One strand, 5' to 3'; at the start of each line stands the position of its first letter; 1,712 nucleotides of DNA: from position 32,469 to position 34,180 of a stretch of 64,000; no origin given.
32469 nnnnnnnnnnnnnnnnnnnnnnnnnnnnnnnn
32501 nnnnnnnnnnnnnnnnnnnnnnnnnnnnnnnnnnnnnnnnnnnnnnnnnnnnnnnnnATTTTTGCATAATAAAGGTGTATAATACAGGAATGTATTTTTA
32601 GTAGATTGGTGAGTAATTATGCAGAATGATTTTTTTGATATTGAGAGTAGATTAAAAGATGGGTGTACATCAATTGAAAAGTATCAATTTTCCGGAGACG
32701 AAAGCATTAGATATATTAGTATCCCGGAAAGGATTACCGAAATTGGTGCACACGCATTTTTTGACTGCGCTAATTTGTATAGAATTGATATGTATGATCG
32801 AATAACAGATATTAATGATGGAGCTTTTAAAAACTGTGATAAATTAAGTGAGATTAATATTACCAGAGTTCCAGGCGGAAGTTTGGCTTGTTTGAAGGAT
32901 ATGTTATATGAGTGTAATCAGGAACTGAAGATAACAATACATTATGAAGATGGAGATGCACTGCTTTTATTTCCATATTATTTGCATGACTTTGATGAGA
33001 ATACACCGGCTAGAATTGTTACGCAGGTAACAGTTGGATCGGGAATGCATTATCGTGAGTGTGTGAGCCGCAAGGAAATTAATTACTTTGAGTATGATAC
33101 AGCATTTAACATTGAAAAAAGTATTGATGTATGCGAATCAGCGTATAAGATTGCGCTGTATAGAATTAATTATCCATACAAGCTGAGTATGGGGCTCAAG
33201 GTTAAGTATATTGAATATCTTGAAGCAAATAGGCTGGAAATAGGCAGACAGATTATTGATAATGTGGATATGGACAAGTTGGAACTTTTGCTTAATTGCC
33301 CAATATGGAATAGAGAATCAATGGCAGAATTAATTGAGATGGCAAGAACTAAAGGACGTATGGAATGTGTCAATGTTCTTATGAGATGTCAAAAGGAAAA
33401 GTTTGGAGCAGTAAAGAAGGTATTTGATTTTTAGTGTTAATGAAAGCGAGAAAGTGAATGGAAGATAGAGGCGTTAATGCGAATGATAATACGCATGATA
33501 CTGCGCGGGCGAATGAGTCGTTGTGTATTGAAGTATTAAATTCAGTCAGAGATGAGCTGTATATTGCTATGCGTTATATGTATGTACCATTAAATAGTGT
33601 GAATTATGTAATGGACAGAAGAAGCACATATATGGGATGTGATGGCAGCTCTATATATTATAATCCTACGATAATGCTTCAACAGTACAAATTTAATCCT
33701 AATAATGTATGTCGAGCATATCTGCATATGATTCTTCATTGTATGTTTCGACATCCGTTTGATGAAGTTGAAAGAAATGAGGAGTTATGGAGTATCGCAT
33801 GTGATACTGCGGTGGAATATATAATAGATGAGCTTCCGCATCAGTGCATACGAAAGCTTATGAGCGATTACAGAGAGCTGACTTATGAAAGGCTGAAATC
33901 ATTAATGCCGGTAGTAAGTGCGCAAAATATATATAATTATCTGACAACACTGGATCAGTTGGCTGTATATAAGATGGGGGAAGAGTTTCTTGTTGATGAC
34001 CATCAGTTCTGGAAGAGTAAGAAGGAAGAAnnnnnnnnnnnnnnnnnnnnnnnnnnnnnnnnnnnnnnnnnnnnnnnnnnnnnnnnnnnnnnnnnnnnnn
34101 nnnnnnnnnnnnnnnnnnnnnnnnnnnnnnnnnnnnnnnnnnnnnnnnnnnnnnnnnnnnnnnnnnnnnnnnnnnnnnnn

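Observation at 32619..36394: Triad of cytoplasmic LRR protein, HxxxH/VWA (DUF2201-like) protein and MoxR-type AAA+ ATPase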

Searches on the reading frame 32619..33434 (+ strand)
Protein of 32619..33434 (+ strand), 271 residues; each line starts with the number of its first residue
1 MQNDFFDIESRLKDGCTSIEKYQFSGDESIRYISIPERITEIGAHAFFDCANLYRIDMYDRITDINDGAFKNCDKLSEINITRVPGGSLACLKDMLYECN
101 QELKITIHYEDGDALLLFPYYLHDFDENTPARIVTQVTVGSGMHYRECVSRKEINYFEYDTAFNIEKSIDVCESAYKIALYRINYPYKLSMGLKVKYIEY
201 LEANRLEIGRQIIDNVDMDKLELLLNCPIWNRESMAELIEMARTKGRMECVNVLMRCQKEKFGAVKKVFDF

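Call 3: search_protein_families(library=pfam, proteins=[window:32619-33434:+], max_evalue=0.01)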
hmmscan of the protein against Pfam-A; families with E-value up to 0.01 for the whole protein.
window:32619-33434:+ (271 aa): 2 families
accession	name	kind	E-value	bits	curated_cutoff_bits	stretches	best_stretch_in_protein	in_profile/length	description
PF13306.12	LRR_5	-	4.9e-16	59.2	27.7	1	12-82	18-87/127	BspA type Leucine rich repeat region (6 copies)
PF13855.12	LRR_8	-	0.00078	19.6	27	1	38-82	12-57/61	Leucine rich repeat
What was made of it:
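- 32619..33434 (+): Gene 1: soluble LRR_5 protein (271 aa), the family-specific third subunit. Pfam LRR_5 E=4.9e-16 (call 3).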

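Call 4: search_protein_families(library=ncbifam, proteins=[window:32619-33434:+], max_evalue=0.01)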
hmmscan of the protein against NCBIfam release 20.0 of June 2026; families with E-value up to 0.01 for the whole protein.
window:32619-33434:+ (271 aa): 1 family
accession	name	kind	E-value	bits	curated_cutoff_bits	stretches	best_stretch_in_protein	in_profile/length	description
NF047961.1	adhesin_HupY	equivalog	0.00028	19.1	1250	1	12-107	216-306/978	leucine-rich repeat adhesin HupY/LrrG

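Call 5: search_protein_families(library=padloc, proteins=[window:32619-33434:+], max_evalue=0.01)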
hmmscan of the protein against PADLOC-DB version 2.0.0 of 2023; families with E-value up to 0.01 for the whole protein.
window:32619-33434:+ (271 aa): 0 families

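Call 7: find_homologous_proteins(query=window:32619-33434:+)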
Query window:32619-33434:+ (271 aa): 13 proteins with E <= 0.001 among 597 candidates.
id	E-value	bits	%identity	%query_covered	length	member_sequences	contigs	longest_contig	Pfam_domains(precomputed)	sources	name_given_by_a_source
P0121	3.2e-181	619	100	100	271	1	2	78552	PF13306.13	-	-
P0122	2.7e-74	268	49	95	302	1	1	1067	PF13306.13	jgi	-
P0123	5.7e-74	267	49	95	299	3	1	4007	PF13306.13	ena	-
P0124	6.2e-74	267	50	93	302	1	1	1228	PF13306.13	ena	-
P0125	1.2e-73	266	49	94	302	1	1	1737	PF13306.13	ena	-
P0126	1.7e-73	266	49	94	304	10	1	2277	PF13306.13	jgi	-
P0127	1.8e-73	266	50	94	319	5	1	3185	PF13306.13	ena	-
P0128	1.8e-73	266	48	95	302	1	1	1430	PF13306.13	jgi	-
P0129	9.1e-73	263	48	94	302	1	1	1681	PF13306.13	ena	-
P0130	1.9e-72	262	48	94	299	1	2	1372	PF13306.13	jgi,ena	-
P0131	1.9e-72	262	48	94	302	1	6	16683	PF13306.13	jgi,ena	-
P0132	4.4e-63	232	52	73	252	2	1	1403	PF13306.13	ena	-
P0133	6.8e-52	195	51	67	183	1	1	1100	-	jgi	-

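Call 9: find_encoding_contigs(protein=P0131, flank=8000, max_places=3)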
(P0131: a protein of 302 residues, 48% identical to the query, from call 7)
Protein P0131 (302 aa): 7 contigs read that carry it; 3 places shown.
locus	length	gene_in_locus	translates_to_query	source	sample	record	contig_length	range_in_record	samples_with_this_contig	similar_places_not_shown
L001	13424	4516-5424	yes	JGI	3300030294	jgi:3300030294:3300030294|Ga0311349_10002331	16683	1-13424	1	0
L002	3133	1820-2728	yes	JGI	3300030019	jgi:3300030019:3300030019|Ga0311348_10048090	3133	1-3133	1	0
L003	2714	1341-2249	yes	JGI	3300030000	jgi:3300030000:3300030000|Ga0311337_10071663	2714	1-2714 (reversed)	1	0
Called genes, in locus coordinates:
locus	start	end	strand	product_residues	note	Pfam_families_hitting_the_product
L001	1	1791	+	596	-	?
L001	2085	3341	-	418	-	PF00067:p450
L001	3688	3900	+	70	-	-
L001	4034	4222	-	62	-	-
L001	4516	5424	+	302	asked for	PF13306:LRR_5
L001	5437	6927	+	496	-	-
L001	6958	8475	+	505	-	PF13401:AAA_22 (weak), PF00004:AAA, PF07728:AAA_5 (weak)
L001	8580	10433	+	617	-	PF13522:GATase_6, PF13537:GATase_7, PF00733:Asn_synthase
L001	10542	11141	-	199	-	PF02441:Flavoprotein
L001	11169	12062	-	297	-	PF16924:DpaA_N, PF02826:2-Hacid_dh_C (weak)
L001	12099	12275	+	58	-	-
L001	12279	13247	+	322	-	PF03547:Mem_trans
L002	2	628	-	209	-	?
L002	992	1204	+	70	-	-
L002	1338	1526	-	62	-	-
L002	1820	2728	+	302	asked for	PF13306:LRR_5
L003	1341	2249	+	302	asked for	PF13306:LRR_5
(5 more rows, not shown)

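Call 35: predict_structure(alignment_id=A4)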
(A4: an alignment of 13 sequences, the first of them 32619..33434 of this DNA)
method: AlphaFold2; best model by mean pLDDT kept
length: 271 residues; sequences in the alignment: 13
mean_pLDDT: 69.7   pTM: 0.48
mean pLDDT of the five models: 69.7, 65.6, 64.6, 64.2, 63.8
residues with pLDDT >= 90: 64; 70-90: 86; 50-70: 46; < 50: 75
segments of 3 or more residues with pLDDT < 50: 85-88, 112-173, 267-271
pLDDT, mean of each block of 10 residues (from residue 1): 70 88 91 89 90 86 81 80 55 59 61 35 37 42 40 42 42 57 60 71 88 88 90 93 94 92 62 42
secondary structure, 60 per line:
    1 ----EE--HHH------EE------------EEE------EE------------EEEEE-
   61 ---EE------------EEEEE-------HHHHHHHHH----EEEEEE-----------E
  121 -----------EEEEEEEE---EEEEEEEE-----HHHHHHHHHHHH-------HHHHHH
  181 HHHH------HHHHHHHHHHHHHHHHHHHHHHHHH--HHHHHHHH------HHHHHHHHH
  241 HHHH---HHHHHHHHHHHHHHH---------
elements in order: E32-34 E55-59 E78-82 H90-98 E103-108 E132-139 E143-150 H156-167 H175-184 H191-215 H218-225 H232-244 H248-262
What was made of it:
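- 32901..33431 (+): Non-LRR C-terminal module (aa 95-271) with no Pfam model. It comprises a conserved core followed by a helical end. The helical part, aa 190-262, is modelled with confidence (call 35).
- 32997..33017 (+): ENTPARI motif. The first position is acidic in 74 of 76 orthologs. It is a candidate MIDAS ligand, which is inference only. The region has pLDDT below 50 in the model built from a shallow alignment (call 35).
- The conserved core of the LRR partner is poorly modelled (pLDDT below 50, call 35), so its role as a MIDAS ligand is speculation.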

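Call 45: fold_search(model_id=the predicted structure, library=pdb)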
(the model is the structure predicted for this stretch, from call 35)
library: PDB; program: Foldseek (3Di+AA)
matches with E <= 10: 596; with E <= 0.001: 1
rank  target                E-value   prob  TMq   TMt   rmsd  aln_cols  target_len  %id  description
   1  4gt6                  3.3e-04  1.00  0.26  0.19   5.2       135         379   22  Crystal structure of a leucine rich cell surface protein (FAEPRAA2165_01021) from Faecalibacterium prausnitzii A2-165 at (released 2012-09-26)
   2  4oju_B                1.4e-02  1.00  0.26  0.48   4.3        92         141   25  Crystal structure of a leucine-rich repeat protein (BACCAP_00569) from Bacteroides capillosus ATCC 29799 at 2.00 A res (released 2014-06-18)
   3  4oju_A                1.5e-02  1.00  0.26  0.47   4.3        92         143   25  Crystal structure of a leucine-rich repeat protein (BACCAP_00569) from Bacteroides capillosus ATCC 29799 at 2.00 A res (released 2014-06-18)
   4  6mlx_A                1.6e-02  1.00  0.24  0.31   3.5        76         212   25  Crystal structure of T. pallidum Leucine Rich Repeat protein (TpLRR) (released 2019-07-17)
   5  6mlx_B                1.7e-02  1.00  0.25  0.32   4.5       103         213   24  Crystal structure of T. pallidum Leucine Rich Repeat protein (TpLRR) (released 2019-07-17)
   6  4h09_A                1.9e-02  1.00  0.24  0.17   2.2        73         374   20  Crystal structure of a leucine-rich repeat protein (EUBVEN_01088) from Eubacterium ventriosum ATCC 27560 at 2.50 A res (released 2012-10-10)
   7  4fdw                  2.3e-02  0.98  0.22  0.16   6.1       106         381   21  Crystal structure of a putative cell surface protein (BACOVA_01565) from Bacteroides ovatus ATCC 8483 at 2.05 A resoluti (released 2012-07-25)
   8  4fs7                  2.3e-02  0.98  0.21  0.16   5.2       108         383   19  Crystal structure of a leucine-rich repeat protein (BACOVA_04585) from Bacteroides ovatus ATCC 8483 at 1.19 A resolution (released 2012-09-19)
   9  4cp6                  2.9e-02  0.99  0.20  0.14   4.6        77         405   18  The Crystal structure of Pneumococcal vaccine antigen PcpA (released 2015-02-25)
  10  4h09_B                3.3e-02  1.00  0.24  0.17   2.2        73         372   20  Crystal structure of a leucine-rich repeat protein (EUBVEN_01088) from Eubacterium ventriosum ATCC 27560 at 2.50 A res (released 2012-10-10)
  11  4h09_D                3.5e-02  1.00  0.24  0.17   2.2        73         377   20  Crystal structure of a leucine-rich repeat protein (EUBVEN_01088) from Eubacterium ventriosum ATCC 27560 at 2.50 A res (released 2012-10-10)
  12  4h09_C                4.2e-02  0.98  0.17  0.13   8.2        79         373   20  Crystal structure of a leucine-rich repeat protein (EUBVEN_01088) from Eubacterium ventriosum ATCC 27560 at 2.50 A res (released 2012-10-10)
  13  4hra                  4.2e-02  0.28  0.20  0.18  12.2       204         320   10  Crystal Structure of DOT1L in Complex with EPZ-5676 (released 2013-07-31)
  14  9kzc_D                4.7e-02  0.57  0.21  0.30   8.1       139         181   16  Cryo-EM structure of the LGI1 LRR-LGI1 EPTP-ADAM22 ECD complex (released 2025-06-25)
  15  4h09_E                5.3e-02  1.00  0.24  0.17   2.2        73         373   20  Crystal structure of a leucine-rich repeat protein (EUBVEN_01088) from Eubacterium ventriosum ATCC 27560 at 2.50 A res (released 2012-10-10)
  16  6mlx_C                6.4e-02  1.00  0.24  0.31   2.6        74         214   28  Crystal structure of T. pallidum Leucine Rich Repeat protein (TpLRR) (released 2019-07-17)
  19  4oju_D                7.2e-02  1.00  0.26  0.49   4.3        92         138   25  Crystal structure of a leucine-rich repeat protein (BACCAP_00569) from Bacteroides capillosus ATCC 29799 at 2.00 A res (released 2014-06-18)
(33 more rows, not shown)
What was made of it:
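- On BspA-type LRR_5 surface proteins: Foldseek matches to 4gt6, 4oju, 6mlx and 4h09 (call 45).
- Tried and rejected: The conserved core was modelled at pLDDT below 50 from a 13-sequence alignment, so nothing can be said about its fold (calls 35, 45).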

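Call 58: find_related_loci(query=A7, collection=metagenome_contigs, flank=5000)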
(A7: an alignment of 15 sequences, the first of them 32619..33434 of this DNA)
Query A7 (271 aa) in metagenome_contigs; peptide patterns used: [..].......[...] (x = any residue, [..] = any of these).
600 stretches matched a pattern (row limit reached: there are more); 589 encode a relative of the query (tblastn E <= 1e-3); the best 80 are kept; 80 distinct loci.
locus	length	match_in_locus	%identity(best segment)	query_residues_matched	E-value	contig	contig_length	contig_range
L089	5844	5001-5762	49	17-271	3e-79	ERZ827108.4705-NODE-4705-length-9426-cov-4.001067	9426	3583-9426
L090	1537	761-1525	48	16-271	2e-82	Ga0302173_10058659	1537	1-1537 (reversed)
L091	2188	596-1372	48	14-271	1e-79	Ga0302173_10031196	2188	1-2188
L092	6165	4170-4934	47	16-271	6e-77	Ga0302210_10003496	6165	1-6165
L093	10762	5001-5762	47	17-271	2e-73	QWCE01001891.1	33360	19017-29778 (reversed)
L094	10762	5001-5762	47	17-271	2e-73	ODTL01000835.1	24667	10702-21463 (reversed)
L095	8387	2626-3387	47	17-271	2e-73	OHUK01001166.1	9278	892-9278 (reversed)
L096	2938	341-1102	47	17-271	4e-74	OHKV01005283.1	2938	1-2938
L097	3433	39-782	48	23-271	2e-72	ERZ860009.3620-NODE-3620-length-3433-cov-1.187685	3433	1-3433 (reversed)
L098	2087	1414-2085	50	16-240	2e-72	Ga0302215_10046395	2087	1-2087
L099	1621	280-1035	45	19-271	2e-72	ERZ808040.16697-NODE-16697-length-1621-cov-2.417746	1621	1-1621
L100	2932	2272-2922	50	17-234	3e-67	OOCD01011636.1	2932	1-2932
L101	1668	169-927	37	19-271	4e-58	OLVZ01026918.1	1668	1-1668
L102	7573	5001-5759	37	19-271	8e-56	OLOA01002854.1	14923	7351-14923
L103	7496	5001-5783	35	12-271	4e-53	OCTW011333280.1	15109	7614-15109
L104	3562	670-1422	35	12-263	2e-48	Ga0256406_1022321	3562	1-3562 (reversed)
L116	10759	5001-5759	31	7-255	1e-39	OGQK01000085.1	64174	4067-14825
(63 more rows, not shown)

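Call 61: search_protein_families(library=pfam, proteins=[L116:7344-9767:+, L116:9783-10757:+, L104:1458-2336:-], max_evalue=0.001)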
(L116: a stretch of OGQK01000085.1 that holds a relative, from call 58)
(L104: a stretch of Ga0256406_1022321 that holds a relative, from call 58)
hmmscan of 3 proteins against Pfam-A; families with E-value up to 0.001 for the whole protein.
L116:7344-9767:+ (807 aa): 3 families
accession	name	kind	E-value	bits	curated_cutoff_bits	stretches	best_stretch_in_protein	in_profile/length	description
PF17167.11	Glyco_hydro_94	-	3.8e-142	474.4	27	1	312-730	1-420/420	Glycosyl hydrolase 94 superfamily, catalytic domain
PF06165.18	GH94_b-supersand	-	1.4e-80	270.9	23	1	24-281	1-251/251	Glycosyl hydrolase 94, supersandwich domain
PF03633.20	Glyco_hydro_65C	-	0.00016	21.8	22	1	732-770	2-39/62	Glycosyl hydrolase family 65, C-terminal domain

L116:9783-10757:+ (325 aa): 1 family
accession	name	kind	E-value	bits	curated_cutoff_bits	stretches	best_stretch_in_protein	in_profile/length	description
PF06165.18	GH94_b-supersand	-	3e-11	43.7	23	1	123-314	69-251/251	Glycosyl hydrolase 94, supersandwich domain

L104:1458-2336:- (292 aa): 4 families
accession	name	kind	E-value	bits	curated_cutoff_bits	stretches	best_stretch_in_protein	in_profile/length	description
PF12833.13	HTH_18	-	4.7e-23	81.7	33.6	1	212-289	2-79/80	Helix-turn-helix domain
PF00165.29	HTH_AraC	-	1.7e-21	76.3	26.6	2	250-289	1-42/42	Bacterial regulatory helix-turn-helix proteins, AraC family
PF02311.25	AraC_binding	-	1.3e-08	35.1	21.1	1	40-108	17-86/135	AraC-like ligand binding domain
PF07883.17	Cupin_2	-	2.5e-06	27.6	27.2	1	38-86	10-58/70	Cupin domain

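Call 63: search_protein_families(library=phrogs, proteins=[window:32619-33434:+], max_evalue=0.001)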
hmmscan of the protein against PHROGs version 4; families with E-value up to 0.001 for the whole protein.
window:32619-33434:+ (271 aa): 2 families
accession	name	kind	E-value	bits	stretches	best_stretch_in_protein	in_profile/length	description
phrog_35892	-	unknown function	5.8e-10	38.4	1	13-83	562-632/1181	-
phrog_18805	-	unknown function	5.9e-06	26.4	1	15-84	319-385/457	-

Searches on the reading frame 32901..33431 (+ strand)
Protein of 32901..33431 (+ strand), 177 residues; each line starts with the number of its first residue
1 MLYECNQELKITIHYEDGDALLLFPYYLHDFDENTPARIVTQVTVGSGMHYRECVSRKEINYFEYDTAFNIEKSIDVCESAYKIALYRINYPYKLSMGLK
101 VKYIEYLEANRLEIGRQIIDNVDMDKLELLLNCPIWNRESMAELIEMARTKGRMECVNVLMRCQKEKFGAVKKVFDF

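Call 74: search_protein_representatives(protein=window:32901-33431:+)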
Query: 177 residues. Proteins with E-value up to 0.001 (for the whole library): 621; up to 1e-10: 237; up to 1e-30: 7. The best 150 are listed.
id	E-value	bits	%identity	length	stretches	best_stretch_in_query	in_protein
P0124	1.1e-52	195.0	53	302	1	2-177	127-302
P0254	2.2e-43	164.7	43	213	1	2-177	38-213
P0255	2.1e-38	148.5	41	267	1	2-177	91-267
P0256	3.7e-36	141.2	41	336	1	2-177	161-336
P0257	1.1e-31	126.6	38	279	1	1-176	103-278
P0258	1.6e-31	126.1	38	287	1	1-177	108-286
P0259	3.8e-31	124.9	39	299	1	2-176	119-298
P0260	1.9e-30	122.6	40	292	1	2-176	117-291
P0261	2.0e-30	122.5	38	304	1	2-171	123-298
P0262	7.9e-30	120.6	38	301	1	2-177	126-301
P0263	1.1e-28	116.8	39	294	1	2-164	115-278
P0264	1.3e-28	116.6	38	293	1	2-177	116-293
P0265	1.7e-27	113.0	39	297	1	2-176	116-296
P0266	7.5e-25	104.4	35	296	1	2-175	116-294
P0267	2.4e-24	102.7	34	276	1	2-173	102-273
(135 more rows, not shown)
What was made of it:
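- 32901..33431 (+): 621 representatives at the 50% clustering level; in all 150 listed hits the module is at the C-terminus of a protein, most of them 270-410 aa (call 74).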

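Call 88: search_protein_families(library=pfam, proteins=[window:32901-33431:+], max_evalue=5)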
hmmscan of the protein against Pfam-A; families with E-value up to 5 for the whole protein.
window:32901-33431:+ (177 aa): 0 families

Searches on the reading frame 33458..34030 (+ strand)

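Call 88: search_protein_families(library=pfam, proteins=[window:33458-34030:+], max_evalue=5)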
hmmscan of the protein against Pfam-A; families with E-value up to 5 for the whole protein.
window:33458-34030:+ (191 aa): 1 family
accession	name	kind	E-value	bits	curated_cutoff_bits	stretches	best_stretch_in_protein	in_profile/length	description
PF13203.12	DUF2201_N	-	1.2e-06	28.8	23.2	1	60-130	39-110/271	Putative metallopeptidase domain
